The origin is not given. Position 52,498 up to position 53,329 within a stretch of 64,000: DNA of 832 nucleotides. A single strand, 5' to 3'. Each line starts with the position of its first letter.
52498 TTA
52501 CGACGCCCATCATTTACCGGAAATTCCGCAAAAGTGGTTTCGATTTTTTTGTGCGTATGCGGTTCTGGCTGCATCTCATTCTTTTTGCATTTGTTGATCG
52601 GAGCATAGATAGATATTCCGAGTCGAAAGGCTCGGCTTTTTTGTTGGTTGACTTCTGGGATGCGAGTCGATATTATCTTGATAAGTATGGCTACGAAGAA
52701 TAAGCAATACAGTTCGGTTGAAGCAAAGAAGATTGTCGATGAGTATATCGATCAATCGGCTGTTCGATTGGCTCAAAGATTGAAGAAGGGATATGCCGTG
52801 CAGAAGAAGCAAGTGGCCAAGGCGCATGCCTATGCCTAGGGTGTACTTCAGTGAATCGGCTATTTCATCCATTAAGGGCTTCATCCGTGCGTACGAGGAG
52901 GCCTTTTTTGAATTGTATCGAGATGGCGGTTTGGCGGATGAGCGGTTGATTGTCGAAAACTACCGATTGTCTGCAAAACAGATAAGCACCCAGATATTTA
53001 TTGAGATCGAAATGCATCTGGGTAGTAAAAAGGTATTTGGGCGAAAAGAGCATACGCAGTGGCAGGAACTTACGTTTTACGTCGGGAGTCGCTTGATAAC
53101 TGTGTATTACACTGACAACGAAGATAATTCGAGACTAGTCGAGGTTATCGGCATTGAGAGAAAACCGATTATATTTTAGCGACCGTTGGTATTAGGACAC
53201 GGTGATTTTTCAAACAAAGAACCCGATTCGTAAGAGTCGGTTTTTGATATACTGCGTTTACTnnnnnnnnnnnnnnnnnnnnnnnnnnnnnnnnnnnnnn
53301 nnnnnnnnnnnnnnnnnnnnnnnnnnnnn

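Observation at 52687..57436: Accessory gene block between 5S rRNA and the glmU-like gene: TA pair, PDZ+HExxH protein, and two pairs of fast-evolving paralogs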

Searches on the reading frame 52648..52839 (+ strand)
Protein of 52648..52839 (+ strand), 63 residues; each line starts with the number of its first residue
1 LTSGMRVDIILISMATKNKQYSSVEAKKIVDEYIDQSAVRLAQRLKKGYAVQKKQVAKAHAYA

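Call 4: search_protein_families(library=pfam, proteins=[window:52648-52839:+], max_evalue=1)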
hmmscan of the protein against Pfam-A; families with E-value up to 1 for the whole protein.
window:52648-52839:+ (63 aa): 0 families

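Call 5: search_protein_families(library=padloc, proteins=[window:52648-52839:+], max_evalue=1)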
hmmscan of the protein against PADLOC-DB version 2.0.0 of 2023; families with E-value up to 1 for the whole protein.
window:52648-52839:+ (63 aa): 0 families

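Call 8: search_protein_families(library=ncbifam, proteins=[window:52648-52839:+], max_evalue=1)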
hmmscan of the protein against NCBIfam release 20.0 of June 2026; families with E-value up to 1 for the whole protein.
window:52648-52839:+ (63 aa): 1 family
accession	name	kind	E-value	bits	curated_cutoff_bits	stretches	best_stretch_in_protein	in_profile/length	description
NF007808.0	PRK10515.1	equivalog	0.051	14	99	1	18-60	31-73/90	hypothetical protein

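Call 9: search_protein_families(library=phrogs, proteins=[window:52648-52839:+], max_evalue=1)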
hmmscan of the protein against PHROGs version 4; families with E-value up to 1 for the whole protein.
window:52648-52839:+ (63 aa): 1 family
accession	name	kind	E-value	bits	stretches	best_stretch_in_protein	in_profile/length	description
phrog_1077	-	transcription regulation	0.071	14.5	1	14-58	70-114/126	transcriptional regulator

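Call 101: search_protein_families(library=pfam, proteins=[L004:3099-4040:+, L004:4060-5157:+, L004:5228-6262:+, L004:6262-7263:+, L004:7326-8198:-, L004:9033-9461:-, L004:1870-2379:+], max_evalue=0.1)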
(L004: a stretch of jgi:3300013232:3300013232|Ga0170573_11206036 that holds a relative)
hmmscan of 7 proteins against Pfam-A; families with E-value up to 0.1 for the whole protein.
L004:3099-4040:+ (313 aa): 1 family
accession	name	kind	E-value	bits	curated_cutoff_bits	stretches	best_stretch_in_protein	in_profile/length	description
PF16789.10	YscO-like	-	0.038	14.4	27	1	273-310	19-56/161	YscO-like protein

L004:4060-5157:+ (365 aa): 6 families
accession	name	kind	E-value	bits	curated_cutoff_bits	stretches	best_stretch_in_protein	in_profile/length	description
PF19111.5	DUF5798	-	0.0015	19.1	27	1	298-361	18-80/89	Family of unknown function (DUF5798)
PF13328.12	HD_4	-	0.0017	18.6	27.2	1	90-175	9-83/156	HD domain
PF07464.16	ApoLp-III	-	0.0035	17.9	36.3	1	265-326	33-93/146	Apolipophorin-III precursor (apoLp-III)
PF01966.28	HD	-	0.016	15.9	22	0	102-188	1-91/116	HD domain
PF25764.1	KIF21A_4th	-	0.027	14.6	33.1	1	286-343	86-145/183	KIF21A-like domain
PF07299.16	EF-G-binding_N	-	0.05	14.5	27.1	0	290-346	27-79/83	Elongation factor G-binding protein, N-terminal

L004:5228-6262:+ (344 aa): 0 families

L004:6262-7263:+ (333 aa): 3 families
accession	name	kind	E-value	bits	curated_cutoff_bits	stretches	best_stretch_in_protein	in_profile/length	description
PF02050.21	FliJ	-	0.0098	16.6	28.4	1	250-331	7-85/123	Flagellar FliJ protein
PF19514.5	MobC_2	-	0.045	13.8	27.5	0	240-324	39-121/140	MobC-like protein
PF01609.27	DDE_Tnp_1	-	0.057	13.6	23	1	90-188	82-179/200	Transposase DDE domain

L004:7326-8198:- (290 aa): 0 families

L004:9033-9461:- (142 aa): 0 families

L004:1870-2379:+ (169 aa): 7 families
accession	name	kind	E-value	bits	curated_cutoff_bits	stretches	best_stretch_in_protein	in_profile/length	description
PF10303.14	DUF2408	-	0.0041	18.1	25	1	45-145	9-110/130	Protein of unknown function (DUF2408)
PF00261.25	Tropomyosin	-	0.0098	15.8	38.6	1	20-143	15-136/242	Tropomyosin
PF14257.11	DUF4349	-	0.02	14.7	27.7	1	11-78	81-144/213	Domain of unknown function (DUF4349)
PF15739.10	TSNAXIP1_N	-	0.025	15.3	27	1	125-168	2-45/111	Translin-associated factor X-interacting N-terminus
PF24627.1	PUMA_CC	-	0.028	14.9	30.1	1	56-96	15-55/74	PUMA coiled-coil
PF05659.16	RPW8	-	0.037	14.1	30.4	0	45-100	38-86/139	Arabidopsis broad-spectrum mildew resistance protein RPW8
PF14662.11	KASH_CCD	-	0.093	13.1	43.3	0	56-167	22-129/191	Coiled-coil region of CCDC155 or KASH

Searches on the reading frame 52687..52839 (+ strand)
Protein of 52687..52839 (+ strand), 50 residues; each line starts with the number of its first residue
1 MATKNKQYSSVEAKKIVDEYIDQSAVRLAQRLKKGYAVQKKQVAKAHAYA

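Call 117: search_solved_structures(query=A7, max_evalue=10, show_alignments=2)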
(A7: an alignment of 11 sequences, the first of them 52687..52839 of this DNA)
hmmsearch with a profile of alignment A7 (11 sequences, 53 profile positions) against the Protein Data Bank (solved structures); distinct sequences matched with E-value up to 10: 15.
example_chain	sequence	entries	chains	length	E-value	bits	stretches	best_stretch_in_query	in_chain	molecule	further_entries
6x6j_AY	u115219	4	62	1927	0.1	15.8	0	12-24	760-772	Cag pathogenicity island protein (Cag7)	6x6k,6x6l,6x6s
6odi_b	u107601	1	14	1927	0.31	14.3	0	12-24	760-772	Type IV secretion system apparatus protein CagY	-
2n5e_A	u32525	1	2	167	1.2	12.4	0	14-34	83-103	Apolipoprotein A-I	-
7kjr_C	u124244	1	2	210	1.3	12.2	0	14-34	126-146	Apolipoprotein A-I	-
8eqs_C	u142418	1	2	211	1.4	12.2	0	14-34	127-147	Apolipoprotein A-I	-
3k2s_A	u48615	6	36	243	1.7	11.9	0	14-34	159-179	Apolipoprotein A-I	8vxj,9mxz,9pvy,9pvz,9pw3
6pts_A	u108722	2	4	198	1.7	11.9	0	14-34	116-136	Apolipoprotein A-I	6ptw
4v6m_A0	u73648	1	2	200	1.8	11.9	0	14-34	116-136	Apolipoprotein A-I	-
2msc_A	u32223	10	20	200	1.8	11.9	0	14-34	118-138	Apolipoprotein A-I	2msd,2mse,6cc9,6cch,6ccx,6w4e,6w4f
1av1_A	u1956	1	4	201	1.8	11.9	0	14-34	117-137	APOLIPOPROTEIN A-I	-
6clz_B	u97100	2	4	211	3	11.1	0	14-34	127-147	Apolipoprotein A-I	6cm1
3r2p_A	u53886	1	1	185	4.5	10.6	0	12-23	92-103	Apolipoprotein A-I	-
6yqy_A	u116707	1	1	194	7.3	9.9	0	33-39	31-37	de novo designed TIM barrel sTIM11noCys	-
7a8s_A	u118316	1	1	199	8.1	9.8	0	33-39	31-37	sTIM11_h3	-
5bvl_A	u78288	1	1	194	8.6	9.7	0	33-39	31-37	designed TIM barrel sTIM11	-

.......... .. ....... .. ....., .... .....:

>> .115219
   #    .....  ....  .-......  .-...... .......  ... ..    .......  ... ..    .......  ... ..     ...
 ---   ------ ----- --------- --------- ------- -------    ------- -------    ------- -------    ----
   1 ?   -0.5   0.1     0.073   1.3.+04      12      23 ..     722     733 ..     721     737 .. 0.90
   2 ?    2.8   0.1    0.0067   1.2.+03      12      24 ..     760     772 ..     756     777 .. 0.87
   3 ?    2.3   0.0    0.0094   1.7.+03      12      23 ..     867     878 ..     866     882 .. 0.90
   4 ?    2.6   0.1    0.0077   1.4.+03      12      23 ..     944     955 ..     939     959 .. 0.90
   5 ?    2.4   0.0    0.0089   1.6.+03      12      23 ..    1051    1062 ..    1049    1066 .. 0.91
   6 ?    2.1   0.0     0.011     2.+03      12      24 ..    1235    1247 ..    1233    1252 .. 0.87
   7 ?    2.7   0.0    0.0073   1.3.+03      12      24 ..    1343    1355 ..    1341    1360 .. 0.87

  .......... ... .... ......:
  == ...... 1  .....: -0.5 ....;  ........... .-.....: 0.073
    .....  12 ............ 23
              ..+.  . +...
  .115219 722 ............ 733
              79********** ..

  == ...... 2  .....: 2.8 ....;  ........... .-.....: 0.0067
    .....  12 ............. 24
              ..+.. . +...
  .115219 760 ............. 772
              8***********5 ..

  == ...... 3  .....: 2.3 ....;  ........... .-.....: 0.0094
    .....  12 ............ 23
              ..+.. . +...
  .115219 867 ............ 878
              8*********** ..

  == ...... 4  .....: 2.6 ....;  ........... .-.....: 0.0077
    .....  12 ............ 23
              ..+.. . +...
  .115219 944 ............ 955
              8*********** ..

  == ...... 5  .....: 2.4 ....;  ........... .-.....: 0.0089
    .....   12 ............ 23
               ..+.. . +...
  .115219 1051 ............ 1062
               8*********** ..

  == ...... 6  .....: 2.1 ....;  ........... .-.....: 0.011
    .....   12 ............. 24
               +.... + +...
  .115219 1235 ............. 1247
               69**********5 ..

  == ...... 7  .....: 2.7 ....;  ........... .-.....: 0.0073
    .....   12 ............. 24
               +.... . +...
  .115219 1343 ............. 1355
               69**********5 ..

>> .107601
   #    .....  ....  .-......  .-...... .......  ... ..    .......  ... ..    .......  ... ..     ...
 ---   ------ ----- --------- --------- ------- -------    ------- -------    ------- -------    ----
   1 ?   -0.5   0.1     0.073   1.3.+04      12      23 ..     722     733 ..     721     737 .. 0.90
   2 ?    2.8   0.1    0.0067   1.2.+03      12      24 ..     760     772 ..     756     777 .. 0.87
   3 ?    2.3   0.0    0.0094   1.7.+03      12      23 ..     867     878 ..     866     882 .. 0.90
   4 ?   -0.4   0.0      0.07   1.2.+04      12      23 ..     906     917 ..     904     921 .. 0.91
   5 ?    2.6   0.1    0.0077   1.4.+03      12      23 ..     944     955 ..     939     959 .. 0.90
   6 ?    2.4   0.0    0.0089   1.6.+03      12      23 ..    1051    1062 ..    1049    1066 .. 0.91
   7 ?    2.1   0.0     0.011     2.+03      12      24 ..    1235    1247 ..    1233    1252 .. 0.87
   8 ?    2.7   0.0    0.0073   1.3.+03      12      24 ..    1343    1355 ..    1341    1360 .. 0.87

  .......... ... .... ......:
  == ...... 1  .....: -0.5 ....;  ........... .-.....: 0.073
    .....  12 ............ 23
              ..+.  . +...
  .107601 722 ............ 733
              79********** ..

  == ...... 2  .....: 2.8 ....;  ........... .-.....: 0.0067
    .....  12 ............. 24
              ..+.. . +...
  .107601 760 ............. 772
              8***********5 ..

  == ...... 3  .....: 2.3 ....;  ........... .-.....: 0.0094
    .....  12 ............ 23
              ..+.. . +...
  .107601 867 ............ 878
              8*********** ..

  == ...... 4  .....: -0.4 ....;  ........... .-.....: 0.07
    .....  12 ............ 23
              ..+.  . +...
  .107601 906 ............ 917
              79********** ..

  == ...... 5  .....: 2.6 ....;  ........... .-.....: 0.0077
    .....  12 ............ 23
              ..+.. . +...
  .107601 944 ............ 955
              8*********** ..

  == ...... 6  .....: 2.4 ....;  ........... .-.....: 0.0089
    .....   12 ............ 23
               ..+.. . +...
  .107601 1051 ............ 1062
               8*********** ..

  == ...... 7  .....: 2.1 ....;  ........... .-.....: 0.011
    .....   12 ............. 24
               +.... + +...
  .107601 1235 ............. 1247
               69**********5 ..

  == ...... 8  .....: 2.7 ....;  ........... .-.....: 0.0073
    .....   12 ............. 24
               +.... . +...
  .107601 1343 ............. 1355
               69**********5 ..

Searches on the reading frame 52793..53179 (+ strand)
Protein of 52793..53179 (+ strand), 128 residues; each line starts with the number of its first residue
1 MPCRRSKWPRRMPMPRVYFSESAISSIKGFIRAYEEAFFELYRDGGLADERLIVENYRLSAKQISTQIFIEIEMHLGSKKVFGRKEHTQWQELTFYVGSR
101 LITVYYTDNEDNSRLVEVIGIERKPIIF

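Call 4: search_protein_families(library=pfam, proteins=[window:52793-53179:+], max_evalue=1)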
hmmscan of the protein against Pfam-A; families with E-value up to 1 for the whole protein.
window:52793-53179:+ (128 aa): 0 families

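Call 5: search_protein_families(library=padloc, proteins=[window:52793-53179:+], max_evalue=1)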
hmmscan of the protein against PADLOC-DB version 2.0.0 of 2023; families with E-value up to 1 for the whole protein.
window:52793-53179:+ (128 aa): 0 families

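Call 8: search_protein_families(library=ncbifam, proteins=[window:52793-53179:+], max_evalue=1)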
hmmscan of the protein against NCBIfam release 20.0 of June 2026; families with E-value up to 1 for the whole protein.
window:52793-53179:+ (128 aa): 0 families

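Call 9: search_protein_families(library=phrogs, proteins=[window:52793-53179:+], max_evalue=1)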
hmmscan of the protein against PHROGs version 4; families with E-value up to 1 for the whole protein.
window:52793-53179:+ (128 aa): 1 family
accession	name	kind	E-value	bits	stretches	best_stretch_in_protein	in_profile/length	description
phrog_37136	-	unknown function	0.049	14.6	0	50-92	6-47/67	-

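Call 35: search_solved_structures(query=window:52832-53179:+, max_evalue=10)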
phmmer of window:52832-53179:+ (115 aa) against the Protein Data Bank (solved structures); distinct sequences matched with E-value up to 10: 1.
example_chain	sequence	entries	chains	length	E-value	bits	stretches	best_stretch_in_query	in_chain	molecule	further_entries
7osv_A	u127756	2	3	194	0.7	13.7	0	57-106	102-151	DeNovoTIM6-SB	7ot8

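Call 51: find_related_loci(query=A4, collection=genome_contigs, flank=10000)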
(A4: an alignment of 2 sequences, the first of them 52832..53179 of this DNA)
Query A4 (115 aa) in genome_contigs; peptide patterns used: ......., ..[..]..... (x = any residue, [..] = any of these).
67 stretches matched a pattern, but none encodes a relative of the query by tblastn (E <= 1e-3).
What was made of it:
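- Tried and rejected: The genome_contigs scan with the 115-aa family found nothing (call 51).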

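Call 52: find_related_loci(query=A4, collection=metagenome_contigs, flank=10000)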
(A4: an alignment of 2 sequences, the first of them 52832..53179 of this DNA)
Query A4 (115 aa) in metagenome_contigs; peptide patterns used: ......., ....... (x = any residue, [..] = any of these).
600 stretches matched a pattern (row limit reached: there are more); 16 encode a relative of the query (tblastn E <= 1e-3); 16 distinct loci.
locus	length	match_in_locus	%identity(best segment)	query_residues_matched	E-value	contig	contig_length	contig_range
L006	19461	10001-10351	70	1-115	8e-51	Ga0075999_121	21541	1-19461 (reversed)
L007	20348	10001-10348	63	1-115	1e-45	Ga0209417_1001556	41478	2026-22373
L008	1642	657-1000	71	1-114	2e-45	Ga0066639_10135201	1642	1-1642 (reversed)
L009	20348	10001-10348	55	1-115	7e-38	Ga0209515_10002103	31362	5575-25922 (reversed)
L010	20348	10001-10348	55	1-115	7e-38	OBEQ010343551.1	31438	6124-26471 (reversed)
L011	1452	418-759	52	3-115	4e-33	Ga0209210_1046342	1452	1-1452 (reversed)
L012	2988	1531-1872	50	3-115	3e-32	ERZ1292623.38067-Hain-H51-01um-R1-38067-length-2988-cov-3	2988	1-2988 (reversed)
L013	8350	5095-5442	49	1-115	1e-32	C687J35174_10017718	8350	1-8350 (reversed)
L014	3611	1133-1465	53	6-115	5e-32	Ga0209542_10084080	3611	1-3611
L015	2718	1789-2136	48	1-115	1e-31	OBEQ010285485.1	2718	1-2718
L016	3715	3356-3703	48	1-115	1e-31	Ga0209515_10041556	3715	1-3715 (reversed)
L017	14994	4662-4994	53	6-115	2e-31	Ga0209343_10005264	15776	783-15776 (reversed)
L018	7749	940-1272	53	6-115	2e-31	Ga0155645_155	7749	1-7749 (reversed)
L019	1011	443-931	37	6-115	5e-26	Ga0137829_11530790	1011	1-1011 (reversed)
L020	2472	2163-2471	45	1-99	8e-23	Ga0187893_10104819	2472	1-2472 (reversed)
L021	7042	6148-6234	83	1-29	4e-11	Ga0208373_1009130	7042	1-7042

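Call 59: search_solved_structures(query=A5, max_evalue=10, show_alignments=3)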
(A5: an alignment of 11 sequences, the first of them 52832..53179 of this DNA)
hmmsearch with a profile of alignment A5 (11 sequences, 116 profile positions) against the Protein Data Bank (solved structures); distinct sequences matched with E-value up to 10: 4.
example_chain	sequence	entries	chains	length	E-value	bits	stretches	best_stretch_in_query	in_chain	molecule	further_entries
21dz_A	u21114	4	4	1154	0.0066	19.8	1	9-92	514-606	CRISPR-associated endonuclease Cas9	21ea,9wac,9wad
1ab3_A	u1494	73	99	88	1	12.8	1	49-109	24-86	RIBOSOMAL RNA BINDING PROTEIN S15 | 30S RIBOSOMAL PROTEIN S15 | RIBOSOMAL PROTEIN S15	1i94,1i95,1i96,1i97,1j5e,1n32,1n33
10px_1o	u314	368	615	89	1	12.7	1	49-109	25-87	30S ribosomal protein S15 | PROTEIN (S15 RIBOSOMAL PROTEIN) | Ribosomal protein S15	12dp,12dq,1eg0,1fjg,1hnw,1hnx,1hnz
7moq_X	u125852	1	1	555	1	12.7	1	18-46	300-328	Docking complex 1 protein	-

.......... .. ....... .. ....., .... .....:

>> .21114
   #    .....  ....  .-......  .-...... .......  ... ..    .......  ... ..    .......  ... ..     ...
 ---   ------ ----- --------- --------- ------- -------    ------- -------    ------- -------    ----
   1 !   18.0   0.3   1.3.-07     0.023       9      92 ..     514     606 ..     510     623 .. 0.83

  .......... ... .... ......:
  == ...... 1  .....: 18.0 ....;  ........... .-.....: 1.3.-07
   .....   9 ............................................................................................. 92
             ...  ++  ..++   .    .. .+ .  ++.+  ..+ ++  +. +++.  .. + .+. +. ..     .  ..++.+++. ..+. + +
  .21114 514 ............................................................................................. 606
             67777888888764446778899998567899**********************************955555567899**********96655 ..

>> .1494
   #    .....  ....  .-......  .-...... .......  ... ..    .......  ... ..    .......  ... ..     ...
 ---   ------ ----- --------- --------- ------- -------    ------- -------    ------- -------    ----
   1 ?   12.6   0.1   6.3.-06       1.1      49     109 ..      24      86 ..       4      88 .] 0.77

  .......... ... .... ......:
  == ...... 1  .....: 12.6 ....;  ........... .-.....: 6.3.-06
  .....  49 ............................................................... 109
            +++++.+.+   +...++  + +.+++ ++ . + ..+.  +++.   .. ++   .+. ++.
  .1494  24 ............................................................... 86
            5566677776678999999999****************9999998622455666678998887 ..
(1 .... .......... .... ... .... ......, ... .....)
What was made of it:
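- On RelE/ParE toxin superfamily (115-aa protein): The PDB profile search returns no toxin (call 59).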

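Call 60: search_protein_families(library=pfam, alignment_id=A5, max_evalue=10)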
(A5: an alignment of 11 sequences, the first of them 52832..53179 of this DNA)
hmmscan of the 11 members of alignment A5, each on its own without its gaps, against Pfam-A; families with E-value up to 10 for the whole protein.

A. member 1, window:52832-53179:+ (115 aa): 0 families

B. families by the number of members that match (of 11 scanned): 5 families
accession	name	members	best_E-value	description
PF06708.16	DUF1195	2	0.04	Protein of unknown function (DUF1195)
PF13837.12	Myb_DNA-bind_4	1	0.02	Myb/SANT-like DNA-binding domain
PF00168.36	C2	1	0.099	C2 domain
PF11697.13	DUF3293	1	0.15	Protein of unknown function (DUF3293)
PF13174.12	TPR_6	1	0.71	Tetratricopeptide repeat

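Call 64: search_protein_families(library=ncbifam, alignment_id=A5, max_evalue=10)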
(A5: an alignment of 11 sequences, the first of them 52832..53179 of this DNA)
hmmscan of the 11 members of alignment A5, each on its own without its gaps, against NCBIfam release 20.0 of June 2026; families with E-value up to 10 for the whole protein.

A. member 1, window:52832-53179:+ (115 aa): 0 families

B. families by the number of members that match (of 11 scanned): 0 families

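Call 78: search_dna_similar(query=window:52832-53179:+, collection=plasmids, mode=protein, max_evalue=0.01, max_rows=10)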
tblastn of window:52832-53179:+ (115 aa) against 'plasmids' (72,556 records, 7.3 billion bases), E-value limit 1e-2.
No match.

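Call 87: find_related_loci(query=A5, collection=viral_contigs, flank=8000)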
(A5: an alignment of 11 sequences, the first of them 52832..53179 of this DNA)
Query A5 (115 aa) in viral_contigs; peptide patterns used: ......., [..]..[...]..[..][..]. (x = any residue, [..] = any of these).
27 stretches matched a pattern, but none encodes a relative of the query by tblastn (E <= 1e-3).

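Call 95: search_protein_families(library=phrogs, alignment_id=A5, max_evalue=1)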
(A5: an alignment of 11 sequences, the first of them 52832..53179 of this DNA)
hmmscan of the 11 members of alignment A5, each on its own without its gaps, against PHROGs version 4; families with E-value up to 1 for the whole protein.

A. member 1, window:52832-53179:+ (115 aa): 1 family
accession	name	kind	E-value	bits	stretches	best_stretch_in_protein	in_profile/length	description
phrog_37136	-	unknown function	0.034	15.1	0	37-79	6-47/67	-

B. families by the number of members that match (of 11 scanned): 14 families
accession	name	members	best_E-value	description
phrog_1669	-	3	0.11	-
phrog_22593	-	2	0.052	-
phrog_14093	-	2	0.061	-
phrog_11125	-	2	0.072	-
phrog_27001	-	2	0.1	-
phrog_12485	-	1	0.016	-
phrog_37136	-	1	0.034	-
phrog_1455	-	1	0.082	-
phrog_36532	-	1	0.11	-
phrog_19002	-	1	0.15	-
phrog_1194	-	1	0.17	-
phrog_7859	-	1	0.18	-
phrog_10781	-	1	0.25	-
phrog_30926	-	1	0.38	-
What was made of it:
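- On RelE/ParE toxin superfamily (115-aa protein): None for 11 family members at E<=10 (calls 60, 64, 95).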

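Call 101: search_protein_families(library=pfam, proteins=[L004:3099-4040:+, L004:4060-5157:+, L004:5228-6262:+, L004:6262-7263:+, L004:7326-8198:-, L004:9033-9461:-, L004:1870-2379:+], max_evalue=0.1)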
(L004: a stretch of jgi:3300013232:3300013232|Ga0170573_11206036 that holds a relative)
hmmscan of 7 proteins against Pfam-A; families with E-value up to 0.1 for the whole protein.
L004:3099-4040:+ (313 aa): 1 family
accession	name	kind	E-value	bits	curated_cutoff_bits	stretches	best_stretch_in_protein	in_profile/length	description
PF16789.10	YscO-like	-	0.038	14.4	27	1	273-310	19-56/161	YscO-like protein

L004:4060-5157:+ (365 aa): 6 families
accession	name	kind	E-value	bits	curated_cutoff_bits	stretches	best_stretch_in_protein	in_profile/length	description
PF19111.5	DUF5798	-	0.0015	19.1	27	1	298-361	18-80/89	Family of unknown function (DUF5798)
PF13328.12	HD_4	-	0.0017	18.6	27.2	1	90-175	9-83/156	HD domain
PF07464.16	ApoLp-III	-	0.0035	17.9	36.3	1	265-326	33-93/146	Apolipophorin-III precursor (apoLp-III)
PF01966.28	HD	-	0.016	15.9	22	0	102-188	1-91/116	HD domain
PF25764.1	KIF21A_4th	-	0.027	14.6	33.1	1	286-343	86-145/183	KIF21A-like domain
PF07299.16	EF-G-binding_N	-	0.05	14.5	27.1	0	290-346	27-79/83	Elongation factor G-binding protein, N-terminal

L004:5228-6262:+ (344 aa): 0 families

L004:6262-7263:+ (333 aa): 3 families
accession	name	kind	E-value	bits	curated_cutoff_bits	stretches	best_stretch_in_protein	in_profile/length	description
PF02050.21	FliJ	-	0.0098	16.6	28.4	1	250-331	7-85/123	Flagellar FliJ protein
PF19514.5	MobC_2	-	0.045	13.8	27.5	0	240-324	39-121/140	MobC-like protein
PF01609.27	DDE_Tnp_1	-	0.057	13.6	23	1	90-188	82-179/200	Transposase DDE domain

L004:7326-8198:- (290 aa): 0 families

L004:9033-9461:- (142 aa): 0 families

L004:1870-2379:+ (169 aa): 7 families
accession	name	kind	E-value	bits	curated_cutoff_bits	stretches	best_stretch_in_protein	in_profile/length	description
PF10303.14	DUF2408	-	0.0041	18.1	25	1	45-145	9-110/130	Protein of unknown function (DUF2408)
PF00261.25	Tropomyosin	-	0.0098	15.8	38.6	1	20-143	15-136/242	Tropomyosin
PF14257.11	DUF4349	-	0.02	14.7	27.7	1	11-78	81-144/213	Domain of unknown function (DUF4349)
PF15739.10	TSNAXIP1_N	-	0.025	15.3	27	1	125-168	2-45/111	Translin-associated factor X-interacting N-terminus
PF24627.1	PUMA_CC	-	0.028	14.9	30.1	1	56-96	15-55/74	PUMA coiled-coil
PF05659.16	RPW8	-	0.037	14.1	30.4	0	45-100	38-86/139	Arabidopsis broad-spectrum mildew resistance protein RPW8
PF14662.11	KASH_CCD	-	0.093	13.1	43.3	0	56-167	22-129/191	Coiled-coil region of CCDC155 or KASH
